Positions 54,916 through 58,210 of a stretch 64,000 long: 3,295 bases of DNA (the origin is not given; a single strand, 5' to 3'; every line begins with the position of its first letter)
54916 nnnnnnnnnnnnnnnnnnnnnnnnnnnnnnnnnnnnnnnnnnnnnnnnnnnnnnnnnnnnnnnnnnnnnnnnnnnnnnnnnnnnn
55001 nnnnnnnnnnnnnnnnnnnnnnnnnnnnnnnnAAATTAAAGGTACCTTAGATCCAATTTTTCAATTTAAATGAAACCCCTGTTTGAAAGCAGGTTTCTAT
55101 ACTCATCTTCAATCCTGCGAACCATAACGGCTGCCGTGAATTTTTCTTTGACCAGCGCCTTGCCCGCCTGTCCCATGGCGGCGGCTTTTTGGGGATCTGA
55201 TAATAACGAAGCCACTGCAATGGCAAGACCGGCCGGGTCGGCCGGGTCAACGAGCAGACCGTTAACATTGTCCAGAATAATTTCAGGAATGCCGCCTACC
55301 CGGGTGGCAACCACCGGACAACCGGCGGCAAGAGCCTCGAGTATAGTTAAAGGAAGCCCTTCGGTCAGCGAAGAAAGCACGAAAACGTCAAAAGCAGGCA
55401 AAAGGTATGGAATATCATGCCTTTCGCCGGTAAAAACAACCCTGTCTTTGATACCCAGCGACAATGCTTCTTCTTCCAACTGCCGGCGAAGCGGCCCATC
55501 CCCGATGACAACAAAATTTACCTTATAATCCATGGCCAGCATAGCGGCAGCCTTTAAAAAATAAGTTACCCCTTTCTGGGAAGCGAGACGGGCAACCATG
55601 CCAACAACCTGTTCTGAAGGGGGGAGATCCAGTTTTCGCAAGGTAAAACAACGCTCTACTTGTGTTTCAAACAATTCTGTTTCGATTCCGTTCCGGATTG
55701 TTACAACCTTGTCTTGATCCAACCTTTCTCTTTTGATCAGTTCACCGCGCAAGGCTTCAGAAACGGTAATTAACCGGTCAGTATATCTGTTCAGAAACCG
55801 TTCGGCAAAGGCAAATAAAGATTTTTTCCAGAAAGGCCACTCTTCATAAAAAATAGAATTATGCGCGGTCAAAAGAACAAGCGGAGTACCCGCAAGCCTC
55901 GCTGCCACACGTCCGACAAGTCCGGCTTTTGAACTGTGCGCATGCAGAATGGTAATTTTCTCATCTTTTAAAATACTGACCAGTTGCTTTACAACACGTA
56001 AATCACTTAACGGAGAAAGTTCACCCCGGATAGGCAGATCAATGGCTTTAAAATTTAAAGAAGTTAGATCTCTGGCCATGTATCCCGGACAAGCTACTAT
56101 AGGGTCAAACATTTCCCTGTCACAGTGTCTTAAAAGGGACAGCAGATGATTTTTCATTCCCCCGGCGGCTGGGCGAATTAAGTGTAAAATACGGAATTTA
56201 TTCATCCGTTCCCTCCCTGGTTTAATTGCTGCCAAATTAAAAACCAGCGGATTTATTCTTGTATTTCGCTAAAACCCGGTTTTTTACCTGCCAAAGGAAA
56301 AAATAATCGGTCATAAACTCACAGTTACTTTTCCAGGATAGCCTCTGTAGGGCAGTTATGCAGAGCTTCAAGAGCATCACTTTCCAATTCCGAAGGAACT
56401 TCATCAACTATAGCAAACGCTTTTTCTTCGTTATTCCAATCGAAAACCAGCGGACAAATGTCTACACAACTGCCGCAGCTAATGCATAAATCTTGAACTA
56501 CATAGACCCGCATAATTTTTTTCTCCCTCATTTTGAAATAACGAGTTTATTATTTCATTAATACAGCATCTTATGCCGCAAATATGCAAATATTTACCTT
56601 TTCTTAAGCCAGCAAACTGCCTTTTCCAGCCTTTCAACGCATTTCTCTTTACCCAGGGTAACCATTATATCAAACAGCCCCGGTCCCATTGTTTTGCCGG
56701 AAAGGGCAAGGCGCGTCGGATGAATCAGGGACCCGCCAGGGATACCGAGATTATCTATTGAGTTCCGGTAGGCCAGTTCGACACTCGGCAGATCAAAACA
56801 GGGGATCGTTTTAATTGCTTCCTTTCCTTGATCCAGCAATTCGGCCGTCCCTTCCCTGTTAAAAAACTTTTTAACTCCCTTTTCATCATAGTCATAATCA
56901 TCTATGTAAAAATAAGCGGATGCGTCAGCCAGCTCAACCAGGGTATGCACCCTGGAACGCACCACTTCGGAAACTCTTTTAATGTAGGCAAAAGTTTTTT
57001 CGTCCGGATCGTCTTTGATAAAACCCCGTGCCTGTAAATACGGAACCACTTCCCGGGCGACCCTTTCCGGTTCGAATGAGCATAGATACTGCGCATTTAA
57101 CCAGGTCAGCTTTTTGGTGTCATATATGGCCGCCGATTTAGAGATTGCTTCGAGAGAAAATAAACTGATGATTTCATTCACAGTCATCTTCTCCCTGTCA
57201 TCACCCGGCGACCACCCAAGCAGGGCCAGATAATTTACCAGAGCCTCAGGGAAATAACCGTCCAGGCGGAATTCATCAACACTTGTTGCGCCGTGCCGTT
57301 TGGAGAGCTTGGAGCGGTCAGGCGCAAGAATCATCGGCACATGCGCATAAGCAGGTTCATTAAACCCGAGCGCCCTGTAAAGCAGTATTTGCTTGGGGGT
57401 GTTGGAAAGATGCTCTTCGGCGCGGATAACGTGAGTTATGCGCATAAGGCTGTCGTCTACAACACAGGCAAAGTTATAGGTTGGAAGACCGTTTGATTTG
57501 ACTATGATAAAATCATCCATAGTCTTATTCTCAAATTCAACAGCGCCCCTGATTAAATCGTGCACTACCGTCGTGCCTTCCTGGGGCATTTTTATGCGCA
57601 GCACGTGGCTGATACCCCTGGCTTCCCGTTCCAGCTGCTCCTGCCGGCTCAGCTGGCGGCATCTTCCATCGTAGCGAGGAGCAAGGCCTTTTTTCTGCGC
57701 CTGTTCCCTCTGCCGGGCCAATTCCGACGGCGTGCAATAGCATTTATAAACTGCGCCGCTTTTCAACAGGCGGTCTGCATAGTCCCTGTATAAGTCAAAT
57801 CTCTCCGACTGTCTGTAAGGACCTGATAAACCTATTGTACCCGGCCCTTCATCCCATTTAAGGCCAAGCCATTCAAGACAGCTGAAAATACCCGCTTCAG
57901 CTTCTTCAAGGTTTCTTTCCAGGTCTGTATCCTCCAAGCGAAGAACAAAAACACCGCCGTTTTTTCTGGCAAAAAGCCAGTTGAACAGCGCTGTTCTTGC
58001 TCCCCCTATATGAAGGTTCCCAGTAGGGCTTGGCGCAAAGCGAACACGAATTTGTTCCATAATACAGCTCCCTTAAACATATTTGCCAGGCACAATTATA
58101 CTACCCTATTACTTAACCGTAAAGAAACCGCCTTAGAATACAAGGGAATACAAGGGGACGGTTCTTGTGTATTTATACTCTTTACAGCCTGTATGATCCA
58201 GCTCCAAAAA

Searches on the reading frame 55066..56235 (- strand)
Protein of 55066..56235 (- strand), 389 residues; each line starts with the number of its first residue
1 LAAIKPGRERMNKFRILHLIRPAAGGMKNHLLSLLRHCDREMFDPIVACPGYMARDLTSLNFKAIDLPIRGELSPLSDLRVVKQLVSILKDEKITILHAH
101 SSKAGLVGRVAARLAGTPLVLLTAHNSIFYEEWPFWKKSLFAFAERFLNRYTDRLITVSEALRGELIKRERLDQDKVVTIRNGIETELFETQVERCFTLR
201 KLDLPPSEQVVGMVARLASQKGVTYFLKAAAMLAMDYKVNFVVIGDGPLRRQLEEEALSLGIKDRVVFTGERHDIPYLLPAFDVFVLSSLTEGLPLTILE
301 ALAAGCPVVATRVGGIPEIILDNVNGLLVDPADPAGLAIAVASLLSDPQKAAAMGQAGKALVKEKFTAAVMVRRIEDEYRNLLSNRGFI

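Call 67: search_protein_families(library=pfam, proteins=[window:55066-56235:-], max_evalue=0.00001)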
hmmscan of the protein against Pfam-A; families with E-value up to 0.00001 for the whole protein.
window:55066-56235:- (389 aa): 7 families
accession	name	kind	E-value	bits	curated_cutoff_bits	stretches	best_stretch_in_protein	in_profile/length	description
PF00534.26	Glycos_transf_1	-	9.6e-44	149.4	26.4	1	200-359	7-170/172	Glycosyl transferases group 1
PF13692.12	Glyco_trans_1_4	-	6.5e-41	140.4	27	1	209-347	2-142/142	Glycosyl transferases group 1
PF13439.12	Glyco_transf_4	-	2.8e-24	86.5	28.5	1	25-187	2-169/170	Glycosyltransferase Family 4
PF13579.12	Glyco_trans_4_4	-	2e-23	83.9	29.7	1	25-183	1-158/158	Glycosyl transferase 4-like domain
PF13477.12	Glyco_trans_4_2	-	3.1e-10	40.8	23.4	1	39-158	21-138/139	Glycosyl transferase 4-like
PF20706.3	GT4-conflict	-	2.7e-08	33.6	26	1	151-351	146-361/385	Family 4 Glycosyltransferase in conflict systems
PF13524.12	Glyco_trans_1_2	-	1.2e-07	32.2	25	1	291-376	60-143/144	Glycosyl transferase-like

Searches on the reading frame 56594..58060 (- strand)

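Call 67: search_protein_families(library=pfam, proteins=[window:56594-58060:-], max_evalue=0.00001)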
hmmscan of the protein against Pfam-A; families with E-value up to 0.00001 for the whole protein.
window:56594-58060:- (488 aa): 2 families
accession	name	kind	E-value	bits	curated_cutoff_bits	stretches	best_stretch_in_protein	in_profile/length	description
PF00749.27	tRNA-synt_1c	-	9.6e-112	373.4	23.4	1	3-320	1-314/314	tRNA synthetases class I (E and Q), catalytic domain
PF19269.4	Anticodon_2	-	7.8e-31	107.8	23.6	1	335-481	3-140/141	Anticodon binding domain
